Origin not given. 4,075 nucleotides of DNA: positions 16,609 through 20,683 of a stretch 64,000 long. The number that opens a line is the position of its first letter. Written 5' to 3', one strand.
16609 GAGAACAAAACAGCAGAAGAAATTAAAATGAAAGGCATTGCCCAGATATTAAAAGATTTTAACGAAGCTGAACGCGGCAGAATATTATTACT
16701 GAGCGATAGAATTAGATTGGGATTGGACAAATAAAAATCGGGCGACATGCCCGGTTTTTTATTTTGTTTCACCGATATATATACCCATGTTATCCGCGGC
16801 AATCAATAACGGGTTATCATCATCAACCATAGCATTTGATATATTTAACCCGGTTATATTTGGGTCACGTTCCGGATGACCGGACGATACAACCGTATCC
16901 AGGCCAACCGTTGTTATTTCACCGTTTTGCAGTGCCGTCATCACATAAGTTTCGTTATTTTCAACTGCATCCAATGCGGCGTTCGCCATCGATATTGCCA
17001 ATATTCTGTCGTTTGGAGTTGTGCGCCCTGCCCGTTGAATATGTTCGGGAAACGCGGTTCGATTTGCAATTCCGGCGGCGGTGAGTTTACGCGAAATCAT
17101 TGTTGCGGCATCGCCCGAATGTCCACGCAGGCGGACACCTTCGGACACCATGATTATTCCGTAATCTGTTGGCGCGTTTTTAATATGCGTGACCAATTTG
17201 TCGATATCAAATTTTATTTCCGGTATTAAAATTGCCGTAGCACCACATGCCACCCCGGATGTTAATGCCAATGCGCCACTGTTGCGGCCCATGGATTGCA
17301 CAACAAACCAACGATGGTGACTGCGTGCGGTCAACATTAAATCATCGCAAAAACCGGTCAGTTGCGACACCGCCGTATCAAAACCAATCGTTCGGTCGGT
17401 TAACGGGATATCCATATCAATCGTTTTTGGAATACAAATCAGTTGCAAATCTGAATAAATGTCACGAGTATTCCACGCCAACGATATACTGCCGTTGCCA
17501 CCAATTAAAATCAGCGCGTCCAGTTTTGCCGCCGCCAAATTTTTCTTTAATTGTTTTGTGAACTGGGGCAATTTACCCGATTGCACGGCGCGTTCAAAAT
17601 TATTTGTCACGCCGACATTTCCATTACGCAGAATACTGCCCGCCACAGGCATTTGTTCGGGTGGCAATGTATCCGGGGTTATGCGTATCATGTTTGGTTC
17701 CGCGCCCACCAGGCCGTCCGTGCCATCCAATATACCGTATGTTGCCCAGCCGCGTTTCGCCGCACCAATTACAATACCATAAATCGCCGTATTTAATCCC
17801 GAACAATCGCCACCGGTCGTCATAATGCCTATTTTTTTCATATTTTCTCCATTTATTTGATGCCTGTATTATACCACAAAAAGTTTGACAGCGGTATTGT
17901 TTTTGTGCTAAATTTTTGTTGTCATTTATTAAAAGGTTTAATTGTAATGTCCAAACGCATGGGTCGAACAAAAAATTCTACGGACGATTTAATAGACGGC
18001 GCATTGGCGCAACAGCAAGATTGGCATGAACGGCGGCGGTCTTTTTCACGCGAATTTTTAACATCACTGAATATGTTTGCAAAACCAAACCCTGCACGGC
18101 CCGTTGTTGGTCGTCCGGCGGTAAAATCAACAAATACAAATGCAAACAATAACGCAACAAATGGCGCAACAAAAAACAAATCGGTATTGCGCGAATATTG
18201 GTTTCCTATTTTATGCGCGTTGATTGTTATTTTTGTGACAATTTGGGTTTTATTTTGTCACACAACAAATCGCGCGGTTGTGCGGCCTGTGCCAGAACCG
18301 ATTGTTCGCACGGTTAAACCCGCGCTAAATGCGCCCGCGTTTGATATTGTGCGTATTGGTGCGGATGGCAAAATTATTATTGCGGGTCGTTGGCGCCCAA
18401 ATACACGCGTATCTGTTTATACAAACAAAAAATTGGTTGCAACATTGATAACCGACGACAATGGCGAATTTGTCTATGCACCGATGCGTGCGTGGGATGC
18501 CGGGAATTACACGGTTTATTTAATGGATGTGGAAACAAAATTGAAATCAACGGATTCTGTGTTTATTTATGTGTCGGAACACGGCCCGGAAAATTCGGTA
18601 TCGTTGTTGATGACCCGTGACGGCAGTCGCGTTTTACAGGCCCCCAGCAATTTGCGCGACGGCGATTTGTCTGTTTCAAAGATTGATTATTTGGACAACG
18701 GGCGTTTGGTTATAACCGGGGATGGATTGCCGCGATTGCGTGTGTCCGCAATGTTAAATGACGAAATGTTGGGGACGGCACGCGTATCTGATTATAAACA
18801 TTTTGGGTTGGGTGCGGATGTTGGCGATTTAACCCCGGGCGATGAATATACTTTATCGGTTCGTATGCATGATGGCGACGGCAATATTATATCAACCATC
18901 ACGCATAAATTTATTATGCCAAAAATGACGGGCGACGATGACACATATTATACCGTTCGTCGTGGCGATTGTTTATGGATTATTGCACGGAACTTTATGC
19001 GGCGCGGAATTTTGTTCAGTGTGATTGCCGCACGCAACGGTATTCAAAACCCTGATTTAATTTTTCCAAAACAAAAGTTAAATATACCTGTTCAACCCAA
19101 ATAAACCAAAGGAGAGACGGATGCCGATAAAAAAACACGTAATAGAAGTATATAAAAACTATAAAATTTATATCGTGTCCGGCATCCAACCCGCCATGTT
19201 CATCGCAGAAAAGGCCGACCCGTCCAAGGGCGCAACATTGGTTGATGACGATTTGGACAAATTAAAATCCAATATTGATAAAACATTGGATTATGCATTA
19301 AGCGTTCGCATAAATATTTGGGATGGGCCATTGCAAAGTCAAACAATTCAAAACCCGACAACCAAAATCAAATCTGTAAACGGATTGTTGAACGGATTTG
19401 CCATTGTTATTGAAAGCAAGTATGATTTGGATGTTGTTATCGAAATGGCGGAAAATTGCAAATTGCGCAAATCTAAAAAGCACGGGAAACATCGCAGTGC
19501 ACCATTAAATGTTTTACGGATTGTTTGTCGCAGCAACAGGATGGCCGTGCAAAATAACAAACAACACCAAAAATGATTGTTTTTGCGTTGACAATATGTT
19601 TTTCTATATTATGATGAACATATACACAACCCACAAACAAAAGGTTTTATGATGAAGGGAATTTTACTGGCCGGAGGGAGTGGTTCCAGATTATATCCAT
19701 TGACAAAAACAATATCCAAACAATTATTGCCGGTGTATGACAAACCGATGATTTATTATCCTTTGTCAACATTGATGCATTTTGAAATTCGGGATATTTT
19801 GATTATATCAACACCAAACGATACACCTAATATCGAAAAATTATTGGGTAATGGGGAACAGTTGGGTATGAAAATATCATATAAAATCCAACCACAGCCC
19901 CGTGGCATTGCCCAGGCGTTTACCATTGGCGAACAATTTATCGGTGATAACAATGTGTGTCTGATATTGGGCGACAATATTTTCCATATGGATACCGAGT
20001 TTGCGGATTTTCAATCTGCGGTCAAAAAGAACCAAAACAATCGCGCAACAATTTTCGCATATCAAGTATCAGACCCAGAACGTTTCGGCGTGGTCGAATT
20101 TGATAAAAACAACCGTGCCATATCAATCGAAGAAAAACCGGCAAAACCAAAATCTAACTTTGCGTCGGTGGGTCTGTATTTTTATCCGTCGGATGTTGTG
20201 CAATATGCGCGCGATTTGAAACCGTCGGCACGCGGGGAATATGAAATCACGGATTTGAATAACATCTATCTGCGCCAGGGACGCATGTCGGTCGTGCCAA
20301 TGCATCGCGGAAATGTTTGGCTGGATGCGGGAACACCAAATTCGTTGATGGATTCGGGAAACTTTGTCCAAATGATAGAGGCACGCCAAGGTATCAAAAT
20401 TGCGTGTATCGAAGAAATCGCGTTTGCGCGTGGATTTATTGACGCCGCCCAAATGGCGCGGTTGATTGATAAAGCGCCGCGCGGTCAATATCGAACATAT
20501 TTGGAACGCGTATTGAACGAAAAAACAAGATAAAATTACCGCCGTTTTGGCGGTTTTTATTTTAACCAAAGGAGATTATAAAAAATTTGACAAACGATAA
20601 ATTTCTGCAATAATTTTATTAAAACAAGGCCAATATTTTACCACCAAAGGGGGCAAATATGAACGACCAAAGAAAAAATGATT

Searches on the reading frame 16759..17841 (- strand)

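Call 59: search_protein_families(library=pfam, proteins=[window:16759-17841:-], max_evalue=0.00001)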
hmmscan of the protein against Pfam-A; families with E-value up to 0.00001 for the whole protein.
window:16759-17841:- (360 aa): 1 family
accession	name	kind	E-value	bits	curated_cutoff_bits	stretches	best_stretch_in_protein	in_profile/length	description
PF00365.25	PFK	-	3.9e-70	236.8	30.9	1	3-292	1-276/277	Phosphofructokinase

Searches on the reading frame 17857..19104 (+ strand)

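Call 59: search_protein_families(library=pfam, proteins=[window:17857-19104:+], max_evalue=0.00001)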
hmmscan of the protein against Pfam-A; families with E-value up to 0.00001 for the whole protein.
window:17857-19104:+ (415 aa): 1 family
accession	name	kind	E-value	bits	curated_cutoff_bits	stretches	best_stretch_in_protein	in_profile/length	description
PF01476.26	LysM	-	3.8e-11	43.2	20.9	1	365-411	1-43/43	LysM domain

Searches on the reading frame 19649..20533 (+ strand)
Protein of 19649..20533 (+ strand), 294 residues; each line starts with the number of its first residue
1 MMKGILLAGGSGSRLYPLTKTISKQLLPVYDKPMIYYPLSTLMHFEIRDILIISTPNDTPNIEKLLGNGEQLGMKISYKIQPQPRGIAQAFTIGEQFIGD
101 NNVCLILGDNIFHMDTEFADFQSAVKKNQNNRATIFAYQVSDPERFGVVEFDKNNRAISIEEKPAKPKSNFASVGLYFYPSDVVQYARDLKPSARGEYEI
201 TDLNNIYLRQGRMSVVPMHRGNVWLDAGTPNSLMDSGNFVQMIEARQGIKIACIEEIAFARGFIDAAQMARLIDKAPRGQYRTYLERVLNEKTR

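Call 59: search_protein_families(library=pfam, proteins=[window:19649-20533:+], max_evalue=0.00001)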
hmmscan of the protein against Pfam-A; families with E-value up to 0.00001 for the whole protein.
window:19649-20533:+ (294 aa): 2 families
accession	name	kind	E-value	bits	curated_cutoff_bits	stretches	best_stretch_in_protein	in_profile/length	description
PF00483.29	NTP_transferase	-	1.4e-70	238.1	21.2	1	3-240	1-242/245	Nucleotidyl transferase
PF12804.13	NTP_transf_3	-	1.2e-07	32.5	27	1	4-130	1-116/160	MobA-like NTP transferase domain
